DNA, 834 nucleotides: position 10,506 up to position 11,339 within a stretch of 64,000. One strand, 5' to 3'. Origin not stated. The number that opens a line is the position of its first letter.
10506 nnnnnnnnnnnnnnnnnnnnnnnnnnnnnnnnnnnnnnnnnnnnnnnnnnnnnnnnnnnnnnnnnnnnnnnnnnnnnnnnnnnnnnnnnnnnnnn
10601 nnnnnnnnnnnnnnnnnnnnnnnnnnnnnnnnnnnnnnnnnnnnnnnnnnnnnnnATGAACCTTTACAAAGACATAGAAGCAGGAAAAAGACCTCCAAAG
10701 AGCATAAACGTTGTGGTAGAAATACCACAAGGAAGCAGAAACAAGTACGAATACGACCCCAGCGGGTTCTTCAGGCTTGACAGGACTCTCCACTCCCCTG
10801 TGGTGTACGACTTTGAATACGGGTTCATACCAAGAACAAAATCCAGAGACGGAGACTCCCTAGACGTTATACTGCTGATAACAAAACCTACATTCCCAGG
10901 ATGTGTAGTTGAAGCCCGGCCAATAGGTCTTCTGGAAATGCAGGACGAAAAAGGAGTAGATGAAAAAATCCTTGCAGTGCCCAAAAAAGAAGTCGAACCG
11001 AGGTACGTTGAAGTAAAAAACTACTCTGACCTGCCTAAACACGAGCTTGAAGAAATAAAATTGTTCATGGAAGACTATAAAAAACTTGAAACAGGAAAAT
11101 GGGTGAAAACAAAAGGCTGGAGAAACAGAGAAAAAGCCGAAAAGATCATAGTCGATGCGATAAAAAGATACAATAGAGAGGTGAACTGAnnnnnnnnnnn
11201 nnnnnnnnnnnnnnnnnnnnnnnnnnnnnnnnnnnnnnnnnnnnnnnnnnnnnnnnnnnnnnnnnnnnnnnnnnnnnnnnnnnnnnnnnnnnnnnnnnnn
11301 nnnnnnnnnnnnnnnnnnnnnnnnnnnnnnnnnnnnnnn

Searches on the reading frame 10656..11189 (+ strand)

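Call 23: search_protein_families(library=pfam, proteins=[window:10656-11189:+], max_evalue=0.001)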
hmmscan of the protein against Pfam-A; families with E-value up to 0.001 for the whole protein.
window:10656-11189:+ (177 aa): 2 families
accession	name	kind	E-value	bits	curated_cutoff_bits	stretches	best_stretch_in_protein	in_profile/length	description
PF00719.24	Pyrophosphatase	-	4.1e-53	179.8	23.5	1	19-173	1-153/153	Inorganic pyrophosphatase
PF18823.6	InPase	-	0.00097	19.4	26.8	0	10-74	12-68/135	Inorganic Pyrophosphatase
